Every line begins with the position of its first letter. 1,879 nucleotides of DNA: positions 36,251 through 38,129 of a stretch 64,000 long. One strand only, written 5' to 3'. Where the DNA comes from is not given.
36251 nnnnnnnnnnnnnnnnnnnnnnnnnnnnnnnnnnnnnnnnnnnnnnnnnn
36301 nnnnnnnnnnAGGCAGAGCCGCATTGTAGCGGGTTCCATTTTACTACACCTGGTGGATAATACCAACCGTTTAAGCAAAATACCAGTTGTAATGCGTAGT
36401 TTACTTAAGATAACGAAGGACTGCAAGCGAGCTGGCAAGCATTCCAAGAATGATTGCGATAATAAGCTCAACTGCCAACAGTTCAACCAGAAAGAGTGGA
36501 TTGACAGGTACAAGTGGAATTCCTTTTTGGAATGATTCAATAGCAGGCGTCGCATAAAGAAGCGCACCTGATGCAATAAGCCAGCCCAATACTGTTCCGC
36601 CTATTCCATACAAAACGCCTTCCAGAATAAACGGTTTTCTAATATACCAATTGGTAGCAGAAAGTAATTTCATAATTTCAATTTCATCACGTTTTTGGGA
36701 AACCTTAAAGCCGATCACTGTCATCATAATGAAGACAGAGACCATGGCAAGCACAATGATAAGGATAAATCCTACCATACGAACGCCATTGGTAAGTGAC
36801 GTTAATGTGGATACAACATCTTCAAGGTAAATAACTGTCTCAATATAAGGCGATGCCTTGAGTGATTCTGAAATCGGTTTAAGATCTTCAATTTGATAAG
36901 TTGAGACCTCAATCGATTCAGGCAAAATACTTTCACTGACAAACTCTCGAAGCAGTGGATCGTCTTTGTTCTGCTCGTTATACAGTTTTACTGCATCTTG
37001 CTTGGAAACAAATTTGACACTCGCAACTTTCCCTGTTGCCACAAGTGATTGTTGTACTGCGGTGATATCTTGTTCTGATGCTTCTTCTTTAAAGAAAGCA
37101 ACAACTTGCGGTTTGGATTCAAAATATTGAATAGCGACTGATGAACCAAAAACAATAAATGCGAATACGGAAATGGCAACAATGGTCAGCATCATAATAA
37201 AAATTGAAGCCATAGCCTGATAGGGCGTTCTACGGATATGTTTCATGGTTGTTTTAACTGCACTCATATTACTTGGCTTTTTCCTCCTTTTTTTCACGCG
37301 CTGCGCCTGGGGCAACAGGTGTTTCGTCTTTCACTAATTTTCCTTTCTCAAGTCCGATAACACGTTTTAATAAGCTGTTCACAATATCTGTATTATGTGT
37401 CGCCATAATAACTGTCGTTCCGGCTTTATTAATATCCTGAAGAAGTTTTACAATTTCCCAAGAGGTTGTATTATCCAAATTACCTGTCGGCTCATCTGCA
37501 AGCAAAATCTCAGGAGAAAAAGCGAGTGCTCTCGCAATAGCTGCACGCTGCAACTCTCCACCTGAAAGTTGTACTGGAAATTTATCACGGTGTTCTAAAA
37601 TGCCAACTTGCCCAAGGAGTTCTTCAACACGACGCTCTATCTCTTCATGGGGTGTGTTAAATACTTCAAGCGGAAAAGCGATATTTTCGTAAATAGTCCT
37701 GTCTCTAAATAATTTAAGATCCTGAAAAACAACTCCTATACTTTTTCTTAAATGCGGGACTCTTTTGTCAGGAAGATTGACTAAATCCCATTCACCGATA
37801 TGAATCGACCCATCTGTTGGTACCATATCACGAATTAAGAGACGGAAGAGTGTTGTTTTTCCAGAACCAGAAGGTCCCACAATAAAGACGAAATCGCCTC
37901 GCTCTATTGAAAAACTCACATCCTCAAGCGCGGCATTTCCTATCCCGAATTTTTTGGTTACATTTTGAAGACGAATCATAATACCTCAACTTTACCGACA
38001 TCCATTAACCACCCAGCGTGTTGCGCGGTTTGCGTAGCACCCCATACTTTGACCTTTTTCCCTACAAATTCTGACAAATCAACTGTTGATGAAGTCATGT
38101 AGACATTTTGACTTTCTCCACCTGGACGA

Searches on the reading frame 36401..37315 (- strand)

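Call 53: search_protein_families(library=pfam, proteins=[window:36401-37315:-], max_evalue=0.0001)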
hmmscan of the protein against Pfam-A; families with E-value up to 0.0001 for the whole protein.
window:36401-37315:- (304 aa): 2 families
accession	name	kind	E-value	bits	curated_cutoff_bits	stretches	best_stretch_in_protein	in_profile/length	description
PF18075.7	FtsX_ECD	-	1.5e-14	54.8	23.5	1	70-161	2-96/96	FtsX extracellular domain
PF02687.27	FtsX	-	1.4e-12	48.2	25.5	1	184-298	2-115/120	FtsX-like permease C-terminal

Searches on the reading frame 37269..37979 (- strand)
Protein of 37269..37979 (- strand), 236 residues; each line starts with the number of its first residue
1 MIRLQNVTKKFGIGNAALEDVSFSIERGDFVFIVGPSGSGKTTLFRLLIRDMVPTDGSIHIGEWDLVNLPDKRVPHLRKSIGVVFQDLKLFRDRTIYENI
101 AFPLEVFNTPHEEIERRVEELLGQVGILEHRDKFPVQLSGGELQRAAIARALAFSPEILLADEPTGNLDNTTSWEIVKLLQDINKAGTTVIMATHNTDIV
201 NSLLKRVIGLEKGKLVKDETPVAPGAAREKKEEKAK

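Call 53: search_protein_families(library=pfam, proteins=[window:37269-37979:-], max_evalue=0.0001)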
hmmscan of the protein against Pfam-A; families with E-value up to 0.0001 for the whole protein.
window:37269-37979:- (236 aa): 4 families
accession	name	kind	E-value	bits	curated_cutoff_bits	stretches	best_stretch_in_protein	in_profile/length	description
PF00005.33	ABC_tran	-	1.1e-34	120.4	25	1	18-165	1-136/137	ABC transporter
PF13304.12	AAA_21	-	1.6e-07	32.1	27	0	30-52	1-25/304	AAA domain, putative AbiEii toxin, Type IV TA system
PF02463.25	SMC_N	-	8e-06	25.9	40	0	116-211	121-212/220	RecF/RecN/SMC N terminal domain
PF20720.3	nSTAND3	-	1.7e-05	25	27.2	0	17-55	6-44/155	Novel STAND NTPase 3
